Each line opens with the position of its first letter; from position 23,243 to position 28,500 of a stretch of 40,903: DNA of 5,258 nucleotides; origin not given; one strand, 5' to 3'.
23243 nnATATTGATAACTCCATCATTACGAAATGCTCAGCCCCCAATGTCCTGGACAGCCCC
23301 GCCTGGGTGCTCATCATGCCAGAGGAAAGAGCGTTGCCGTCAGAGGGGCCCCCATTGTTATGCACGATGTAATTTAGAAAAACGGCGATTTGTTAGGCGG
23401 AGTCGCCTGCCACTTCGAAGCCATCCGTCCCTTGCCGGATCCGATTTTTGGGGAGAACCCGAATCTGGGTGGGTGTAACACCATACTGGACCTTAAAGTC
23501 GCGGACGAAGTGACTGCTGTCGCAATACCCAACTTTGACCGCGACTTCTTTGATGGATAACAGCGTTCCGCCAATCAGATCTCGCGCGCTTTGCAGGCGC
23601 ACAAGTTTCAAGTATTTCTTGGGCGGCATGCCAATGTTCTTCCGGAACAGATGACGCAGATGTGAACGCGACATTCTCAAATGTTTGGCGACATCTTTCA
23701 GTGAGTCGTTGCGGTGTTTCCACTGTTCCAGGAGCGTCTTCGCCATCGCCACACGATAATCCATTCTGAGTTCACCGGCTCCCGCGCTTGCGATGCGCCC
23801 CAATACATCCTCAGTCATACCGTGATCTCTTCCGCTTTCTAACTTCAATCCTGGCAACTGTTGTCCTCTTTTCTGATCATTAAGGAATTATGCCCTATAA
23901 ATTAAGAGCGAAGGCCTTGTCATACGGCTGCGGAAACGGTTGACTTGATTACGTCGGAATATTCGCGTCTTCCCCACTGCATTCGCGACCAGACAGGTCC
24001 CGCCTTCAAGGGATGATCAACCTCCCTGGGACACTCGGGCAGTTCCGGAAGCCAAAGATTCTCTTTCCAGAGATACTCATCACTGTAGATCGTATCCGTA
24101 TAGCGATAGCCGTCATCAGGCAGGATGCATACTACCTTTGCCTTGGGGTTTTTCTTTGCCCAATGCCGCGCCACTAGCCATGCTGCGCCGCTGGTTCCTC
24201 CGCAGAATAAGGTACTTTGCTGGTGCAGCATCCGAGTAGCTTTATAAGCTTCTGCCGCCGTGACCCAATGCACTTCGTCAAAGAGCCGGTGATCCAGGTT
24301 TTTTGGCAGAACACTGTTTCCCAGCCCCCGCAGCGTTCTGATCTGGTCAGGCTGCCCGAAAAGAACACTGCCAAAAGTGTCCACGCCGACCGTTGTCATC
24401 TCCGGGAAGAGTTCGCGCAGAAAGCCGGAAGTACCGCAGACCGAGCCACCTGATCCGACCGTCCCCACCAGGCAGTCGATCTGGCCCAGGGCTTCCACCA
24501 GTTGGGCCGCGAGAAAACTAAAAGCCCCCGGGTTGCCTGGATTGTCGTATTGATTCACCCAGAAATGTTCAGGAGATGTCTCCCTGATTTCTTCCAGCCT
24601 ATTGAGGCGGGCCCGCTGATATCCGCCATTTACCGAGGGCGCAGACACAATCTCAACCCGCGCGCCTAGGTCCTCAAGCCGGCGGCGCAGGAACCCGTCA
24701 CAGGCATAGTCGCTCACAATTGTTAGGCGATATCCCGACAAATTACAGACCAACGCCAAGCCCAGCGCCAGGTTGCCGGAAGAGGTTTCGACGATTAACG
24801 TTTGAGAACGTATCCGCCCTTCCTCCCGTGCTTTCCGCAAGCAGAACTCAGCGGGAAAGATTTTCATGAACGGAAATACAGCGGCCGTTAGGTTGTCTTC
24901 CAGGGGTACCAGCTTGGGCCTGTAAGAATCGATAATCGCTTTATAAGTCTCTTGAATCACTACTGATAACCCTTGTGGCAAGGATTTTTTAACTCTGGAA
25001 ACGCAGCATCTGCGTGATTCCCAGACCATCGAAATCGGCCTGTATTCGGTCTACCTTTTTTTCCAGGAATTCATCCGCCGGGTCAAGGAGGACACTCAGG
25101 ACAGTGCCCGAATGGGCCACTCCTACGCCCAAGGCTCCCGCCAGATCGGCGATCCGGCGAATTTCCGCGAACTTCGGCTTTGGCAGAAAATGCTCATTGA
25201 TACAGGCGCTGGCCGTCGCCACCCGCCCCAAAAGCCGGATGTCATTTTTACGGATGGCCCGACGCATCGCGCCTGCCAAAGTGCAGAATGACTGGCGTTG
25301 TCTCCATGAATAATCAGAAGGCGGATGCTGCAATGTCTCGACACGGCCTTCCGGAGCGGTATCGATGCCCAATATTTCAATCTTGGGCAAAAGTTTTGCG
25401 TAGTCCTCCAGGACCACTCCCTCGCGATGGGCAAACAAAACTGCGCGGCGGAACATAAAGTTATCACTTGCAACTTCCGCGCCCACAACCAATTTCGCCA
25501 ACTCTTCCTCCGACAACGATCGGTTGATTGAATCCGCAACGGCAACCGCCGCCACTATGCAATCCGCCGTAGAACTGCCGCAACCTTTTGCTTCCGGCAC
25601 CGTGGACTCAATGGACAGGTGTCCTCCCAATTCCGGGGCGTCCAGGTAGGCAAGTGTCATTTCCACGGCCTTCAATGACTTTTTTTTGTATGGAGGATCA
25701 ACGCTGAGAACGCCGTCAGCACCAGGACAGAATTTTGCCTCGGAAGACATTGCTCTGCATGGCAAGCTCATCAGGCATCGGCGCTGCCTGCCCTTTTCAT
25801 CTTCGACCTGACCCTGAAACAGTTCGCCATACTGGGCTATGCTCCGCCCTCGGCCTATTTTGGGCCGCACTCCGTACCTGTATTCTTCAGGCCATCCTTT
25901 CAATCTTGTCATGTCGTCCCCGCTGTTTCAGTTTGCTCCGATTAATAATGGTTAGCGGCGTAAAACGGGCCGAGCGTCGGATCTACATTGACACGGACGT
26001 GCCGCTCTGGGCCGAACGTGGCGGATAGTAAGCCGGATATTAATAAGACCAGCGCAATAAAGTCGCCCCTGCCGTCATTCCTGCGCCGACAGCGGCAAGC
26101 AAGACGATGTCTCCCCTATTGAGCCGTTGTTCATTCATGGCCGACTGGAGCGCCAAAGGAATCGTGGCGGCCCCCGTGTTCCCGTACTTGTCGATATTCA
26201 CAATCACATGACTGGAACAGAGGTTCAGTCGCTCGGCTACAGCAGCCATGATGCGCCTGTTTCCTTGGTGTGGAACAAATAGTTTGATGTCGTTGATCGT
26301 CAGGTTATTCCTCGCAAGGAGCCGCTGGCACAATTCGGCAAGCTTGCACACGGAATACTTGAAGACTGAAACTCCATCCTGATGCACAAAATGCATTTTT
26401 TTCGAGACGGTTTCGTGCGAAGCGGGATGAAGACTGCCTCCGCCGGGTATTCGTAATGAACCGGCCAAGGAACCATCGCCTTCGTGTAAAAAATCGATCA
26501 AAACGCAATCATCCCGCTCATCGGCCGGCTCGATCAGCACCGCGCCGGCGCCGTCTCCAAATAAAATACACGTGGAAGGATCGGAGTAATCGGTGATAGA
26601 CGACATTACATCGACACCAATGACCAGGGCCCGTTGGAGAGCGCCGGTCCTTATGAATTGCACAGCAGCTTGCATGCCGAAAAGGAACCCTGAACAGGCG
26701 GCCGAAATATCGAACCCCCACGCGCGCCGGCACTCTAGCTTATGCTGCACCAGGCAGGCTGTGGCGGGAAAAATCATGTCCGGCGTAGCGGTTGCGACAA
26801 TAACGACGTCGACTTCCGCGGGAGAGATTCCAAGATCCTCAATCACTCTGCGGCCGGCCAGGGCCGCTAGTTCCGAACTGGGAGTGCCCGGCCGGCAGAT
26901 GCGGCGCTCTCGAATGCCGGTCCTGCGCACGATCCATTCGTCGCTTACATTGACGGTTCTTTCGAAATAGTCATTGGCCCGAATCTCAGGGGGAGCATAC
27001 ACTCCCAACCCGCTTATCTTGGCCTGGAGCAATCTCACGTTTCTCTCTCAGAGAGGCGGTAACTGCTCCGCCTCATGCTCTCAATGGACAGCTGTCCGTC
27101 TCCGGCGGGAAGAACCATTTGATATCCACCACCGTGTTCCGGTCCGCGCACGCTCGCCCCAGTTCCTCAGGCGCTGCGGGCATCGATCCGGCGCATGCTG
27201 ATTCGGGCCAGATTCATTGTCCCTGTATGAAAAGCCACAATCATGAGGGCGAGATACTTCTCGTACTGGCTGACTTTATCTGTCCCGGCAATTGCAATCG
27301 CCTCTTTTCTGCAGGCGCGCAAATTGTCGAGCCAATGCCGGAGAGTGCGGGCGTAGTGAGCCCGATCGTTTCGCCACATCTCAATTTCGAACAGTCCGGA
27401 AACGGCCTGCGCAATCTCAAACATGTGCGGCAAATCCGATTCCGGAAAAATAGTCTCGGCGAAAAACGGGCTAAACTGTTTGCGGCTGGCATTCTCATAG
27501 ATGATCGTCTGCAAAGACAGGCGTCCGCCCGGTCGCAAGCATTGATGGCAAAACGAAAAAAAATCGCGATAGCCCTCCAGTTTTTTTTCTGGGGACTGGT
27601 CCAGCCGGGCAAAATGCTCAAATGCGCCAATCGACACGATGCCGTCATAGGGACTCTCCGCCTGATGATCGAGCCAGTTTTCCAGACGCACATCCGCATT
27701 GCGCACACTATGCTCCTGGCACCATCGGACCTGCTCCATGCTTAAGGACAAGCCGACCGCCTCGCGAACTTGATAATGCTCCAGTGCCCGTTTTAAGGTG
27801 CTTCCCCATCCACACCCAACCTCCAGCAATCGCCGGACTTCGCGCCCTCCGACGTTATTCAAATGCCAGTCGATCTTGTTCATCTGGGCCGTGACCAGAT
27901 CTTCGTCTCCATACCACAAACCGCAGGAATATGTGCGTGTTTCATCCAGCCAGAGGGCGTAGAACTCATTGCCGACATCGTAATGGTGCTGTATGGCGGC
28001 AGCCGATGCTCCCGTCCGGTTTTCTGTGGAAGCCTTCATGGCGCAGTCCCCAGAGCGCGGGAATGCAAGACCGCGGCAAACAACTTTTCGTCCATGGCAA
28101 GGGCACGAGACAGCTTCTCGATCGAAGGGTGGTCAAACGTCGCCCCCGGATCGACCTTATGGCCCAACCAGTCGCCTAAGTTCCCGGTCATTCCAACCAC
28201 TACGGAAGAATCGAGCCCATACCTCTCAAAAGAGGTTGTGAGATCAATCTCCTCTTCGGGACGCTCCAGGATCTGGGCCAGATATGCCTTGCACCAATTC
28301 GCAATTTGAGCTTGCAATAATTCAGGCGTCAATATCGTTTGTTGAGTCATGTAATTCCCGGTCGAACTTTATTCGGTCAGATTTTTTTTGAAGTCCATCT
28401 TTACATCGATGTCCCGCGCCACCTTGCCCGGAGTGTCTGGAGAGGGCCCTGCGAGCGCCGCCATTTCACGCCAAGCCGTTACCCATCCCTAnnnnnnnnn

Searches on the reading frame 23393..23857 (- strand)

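Call 9: search_protein_families(library=pfam, proteins=[window:23393-23857:-], max_evalue=0.001)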
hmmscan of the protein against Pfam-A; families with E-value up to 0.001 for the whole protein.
window:23393-23857:- (154 aa): 3 families
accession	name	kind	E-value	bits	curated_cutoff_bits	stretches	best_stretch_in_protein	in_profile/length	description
PF12833.13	HTH_18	-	4.4e-24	85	33.6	1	57-133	2-78/80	Helix-turn-helix domain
PF00165.29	HTH_AraC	-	1.3e-19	70.3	26.6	2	100-133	9-41/42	Bacterial regulatory helix-turn-helix proteins, AraC family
PF13518.12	HTH_28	-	0.00094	19.7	25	0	45-70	8-32/52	Helix-turn-helix domain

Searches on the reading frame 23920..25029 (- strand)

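Call 8: search_protein_families(library=pfam, proteins=[window:23920-25029:-], max_evalue=0.001)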
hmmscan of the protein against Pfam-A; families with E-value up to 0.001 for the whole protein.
window:23920-25029:- (369 aa): 1 family
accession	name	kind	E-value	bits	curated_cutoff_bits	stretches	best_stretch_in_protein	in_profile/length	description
PF00291.31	PALP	-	9.3e-37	127.4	35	1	55-305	37-295/295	Pyridoxal-phosphate dependent enzyme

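Call 68: search_protein_families(library=ncbifam, proteins=[window:23920-25029:-], max_evalue=0.00001)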
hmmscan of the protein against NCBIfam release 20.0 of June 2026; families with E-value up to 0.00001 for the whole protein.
window:23920-25029:- (369 aa): 12 families
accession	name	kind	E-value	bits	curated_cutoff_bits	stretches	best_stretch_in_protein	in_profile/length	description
TIGR03945.1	PLP_SbnA_fam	equivalog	4.3e-70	236.2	349.95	1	55-319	37-303/304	2,3-diaminopropionate biosynthesis protein SbnA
TIGR01136.1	cysKM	subfamily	1.2e-41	143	344.15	1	60-313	41-296/299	cysteine synthase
TIGR01139.1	cysK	equivalog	1.4e-39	136.2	350.95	1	62-313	43-295/298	cysteine synthase A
TIGR01137.1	cysta_beta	equivalog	9.4e-39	133.3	510.25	1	65-329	51-324/457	cystathionine beta-synthase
NF007989.0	PRK10717.1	equivalog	2.7e-37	128.6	387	1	60-327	49-329/334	cysteine synthase A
NF053679.1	CysteaSynCapA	equivalog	2e-34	118.8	600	1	60-321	51-325/329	cysteate synthase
TIGR01138.1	cysM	equivalog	6.2e-30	104.7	394.2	1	62-313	45-287/290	cysteine synthase B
NF008735.0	PRK11761.1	equivalog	6.6e-28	97.8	413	1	59-313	46-291/296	cysteine synthase CysM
NF005292.0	PRK06815.1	equivalog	2.9e-07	29.9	371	1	76-216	69-202/320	threonine/serine dehydratase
NF052478.1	CystDsulMYC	equivalog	2.8e-06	26.9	600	0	70-327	67-337/354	L-cysteine desulfhydrase Cds1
NF005600.0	PRK07334.1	equivalog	8.2e-06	24.6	496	0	79-218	79-211/408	threonine ammonia-lyase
TIGR01127.1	ilvA_1Cterm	equivalog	8.4e-06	25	378.75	0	56-220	31-185/380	threonine ammonia-lyase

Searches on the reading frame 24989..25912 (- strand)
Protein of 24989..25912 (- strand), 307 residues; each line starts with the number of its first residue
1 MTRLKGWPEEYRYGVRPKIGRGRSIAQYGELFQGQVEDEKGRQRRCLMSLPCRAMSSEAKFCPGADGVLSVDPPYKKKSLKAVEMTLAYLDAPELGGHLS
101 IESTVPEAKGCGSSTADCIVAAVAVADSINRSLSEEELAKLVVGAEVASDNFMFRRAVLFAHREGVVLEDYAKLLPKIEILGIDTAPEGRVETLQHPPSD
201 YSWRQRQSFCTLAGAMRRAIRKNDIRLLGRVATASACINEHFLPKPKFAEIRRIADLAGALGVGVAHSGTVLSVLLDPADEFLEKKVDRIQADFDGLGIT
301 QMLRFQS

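Call 8: search_protein_families(library=pfam, proteins=[window:24989-25912:-], max_evalue=0.001)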
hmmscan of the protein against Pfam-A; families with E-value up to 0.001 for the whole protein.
window:24989-25912:- (307 aa): 2 families
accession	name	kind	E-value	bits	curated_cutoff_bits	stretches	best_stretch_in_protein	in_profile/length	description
PF00288.32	GHMP_kinases_N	-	9.6e-11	42.2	22.3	1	82-147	6-68/87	GHMP kinases N terminal domain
PF08544.19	GHMP_kinases_C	-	1.7e-06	28.8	21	1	216-280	1-73/85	GHMP kinases C terminal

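Call 68: search_protein_families(library=ncbifam, proteins=[window:24989-25912:-], max_evalue=0.00001)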
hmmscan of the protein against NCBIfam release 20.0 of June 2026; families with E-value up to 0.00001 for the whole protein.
window:24989-25912:- (307 aa): 2 families
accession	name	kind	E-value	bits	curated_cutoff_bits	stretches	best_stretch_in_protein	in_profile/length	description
NF002288.1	PRK01212.1-4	equivalog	2.8e-09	36.5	194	0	82-147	63-127/303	homoserine kinase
TIGR00191.1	thrB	equivalog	5.1e-07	28.8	168.25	1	96-288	80-278/304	homoserine kinase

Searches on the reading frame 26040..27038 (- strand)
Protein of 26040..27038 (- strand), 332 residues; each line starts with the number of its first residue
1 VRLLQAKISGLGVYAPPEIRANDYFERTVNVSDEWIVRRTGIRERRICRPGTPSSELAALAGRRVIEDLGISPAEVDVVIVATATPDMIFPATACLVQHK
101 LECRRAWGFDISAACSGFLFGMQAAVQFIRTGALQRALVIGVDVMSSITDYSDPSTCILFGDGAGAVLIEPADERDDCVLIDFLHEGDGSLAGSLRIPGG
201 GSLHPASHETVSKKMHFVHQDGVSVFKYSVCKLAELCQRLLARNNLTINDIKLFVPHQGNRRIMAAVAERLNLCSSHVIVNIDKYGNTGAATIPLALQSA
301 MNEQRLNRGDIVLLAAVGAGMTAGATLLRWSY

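Call 9: search_protein_families(library=pfam, proteins=[window:26040-27038:-], max_evalue=0.001)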
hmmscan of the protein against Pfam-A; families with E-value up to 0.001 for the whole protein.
window:26040-27038:- (332 aa): 3 families
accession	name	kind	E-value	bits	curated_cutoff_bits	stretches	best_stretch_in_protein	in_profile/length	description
PF08541.16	ACP_syn_III_C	-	5.3e-33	113.5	26.6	1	241-330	1-90/90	3-Oxoacyl-[acyl-carrier-protein (ACP)] synthase III C terminal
PF08545.16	ACP_syn_III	-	3.8e-27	94.4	24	1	109-176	1-68/80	3-Oxoacyl-[acyl-carrier-protein (ACP)] synthase III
PF00108.29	Thiolase_N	-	2.4e-08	34.1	26.4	1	39-151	8-121/260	Thiolase, N-terminal domain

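Call 68: search_protein_families(library=ncbifam, proteins=[window:26040-27038:-], max_evalue=0.00001)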
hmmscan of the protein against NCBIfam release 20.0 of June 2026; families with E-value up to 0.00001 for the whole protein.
window:26040-27038:- (332 aa): 15 families
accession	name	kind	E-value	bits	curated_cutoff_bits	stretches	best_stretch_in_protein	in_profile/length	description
NF006829.0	PRK09352.1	subfamily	1.8e-112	375.5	249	1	5-330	4-321/322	beta-ketoacyl-ACP synthase 3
TIGR00747.1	fabH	subfamily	1.6e-103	346.1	292.1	1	5-330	2-322/322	beta-ketoacyl-ACP synthase III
NF004623.0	PRK05963.1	equivalog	2.3e-79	267.1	437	1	5-329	5-327/328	beta-ketoacyl-ACP synthase III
NF005541.0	PRK07204.1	equivalog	9.9e-57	192.8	402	1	6-329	5-328/329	beta-ketoacyl-ACP synthase III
NF005308.0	PRK06840.1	equivalog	6.5e-48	163.5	315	1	6-331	5-336/339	3-oxoacyl-ACP synthase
NF005703.0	PRK07515.1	equivalog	8.2e-42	143.4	304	1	54-329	96-371/373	beta-ketoacyl-ACP synthase III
NF006720.0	PRK09258.1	equivalog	3.4e-39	135.1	285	2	29-148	36-156/338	3-oxoacyl-ACP synthase III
NF009519.0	PRK12880.1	equivalog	3.3e-30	105.6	436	1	3-329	5-337/353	beta-ketoacyl-ACP synthase III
NF005293.2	PRK06816.1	subfamily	7e-18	64.8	450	2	207-315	247-361/378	StlD/DarB family beta-ketosynthase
NF003274.0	PRK04262.1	equivalog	8.2e-17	61.2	244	2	7-147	4-145/347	hydroxymethylglutaryl-CoA synthase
NF053539.1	resorcinol_DarB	exception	3.7e-15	55.9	550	1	207-315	247-360/377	dialkylresorcinol biosynthesis protein DarB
NF042429.2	DHPHCoAsyn_DpgA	equivalog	2.2e-11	43.3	425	1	57-330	73-350/350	3,5-dihydroxyphenylacetyl-CoA synthase DpgA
TIGR00748.1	HMG_CoA_syn_Arc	equivalog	1e-07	31.5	353.35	0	6-145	2-142/345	hydroxymethylglutaryl-CoA synthase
TIGR01835.1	HMG-CoA-S_prok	equivalog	2.7e-06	26.4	360.35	0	54-170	49-161/382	hydroxymethylglutaryl-CoA synthase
TIGR01930.1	AcCoA-C-Actrans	subfamily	6.2e-06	25.4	240.55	0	51-152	18-120/385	acetyl-CoA C-acyltransferase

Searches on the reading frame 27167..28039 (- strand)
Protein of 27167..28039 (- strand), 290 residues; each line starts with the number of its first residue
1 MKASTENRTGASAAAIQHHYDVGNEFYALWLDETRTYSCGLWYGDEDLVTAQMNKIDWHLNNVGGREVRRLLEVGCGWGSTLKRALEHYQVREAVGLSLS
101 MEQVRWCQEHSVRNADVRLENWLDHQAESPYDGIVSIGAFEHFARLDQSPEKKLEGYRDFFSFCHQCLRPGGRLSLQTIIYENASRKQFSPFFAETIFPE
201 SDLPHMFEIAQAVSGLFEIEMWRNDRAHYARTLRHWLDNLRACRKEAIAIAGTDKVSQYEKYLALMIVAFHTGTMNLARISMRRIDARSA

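Call 9: search_protein_families(library=pfam, proteins=[window:27167-28039:-], max_evalue=0.001)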
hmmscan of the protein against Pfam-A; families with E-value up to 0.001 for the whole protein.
window:27167-28039:- (290 aa): 6 families
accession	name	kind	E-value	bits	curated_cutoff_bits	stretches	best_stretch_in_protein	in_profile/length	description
PF02353.26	CMAS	-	6.3e-64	216.4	27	1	12-279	6-272/273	Mycolic acid cyclopropane synthetase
PF08242.18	Methyltransf_12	-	7e-10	40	30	1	72-174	1-98/98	Methyltransferase domain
PF13489.12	Methyltransf_23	-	7e-09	36.1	27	1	66-189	21-129/164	Methyltransferase domain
PF13649.12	Methyltransf_25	-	4.2e-08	34.2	27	1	72-172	2-97/97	Methyltransferase domain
PF08241.18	Methyltransf_11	-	5e-08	33.9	21.2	1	72-175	1-94/95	Methyltransferase domain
PF13847.12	Methyltransf_31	-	0.00097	19.3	27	0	70-180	6-113/145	Methyltransferase domain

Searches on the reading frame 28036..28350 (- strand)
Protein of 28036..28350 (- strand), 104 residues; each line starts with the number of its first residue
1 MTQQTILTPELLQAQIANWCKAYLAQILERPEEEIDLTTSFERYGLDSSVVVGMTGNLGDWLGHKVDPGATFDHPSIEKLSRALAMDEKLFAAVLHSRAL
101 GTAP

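Call 9: search_protein_families(library=pfam, proteins=[window:28036-28350:-], max_evalue=0.001)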
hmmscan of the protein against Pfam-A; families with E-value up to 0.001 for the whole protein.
window:28036-28350:- (104 aa): 1 family
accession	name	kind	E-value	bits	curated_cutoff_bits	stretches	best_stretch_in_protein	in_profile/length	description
PF00550.31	PP-binding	-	6.5e-13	49.2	20.8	1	21-84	4-67/67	Phosphopantetheine attachment site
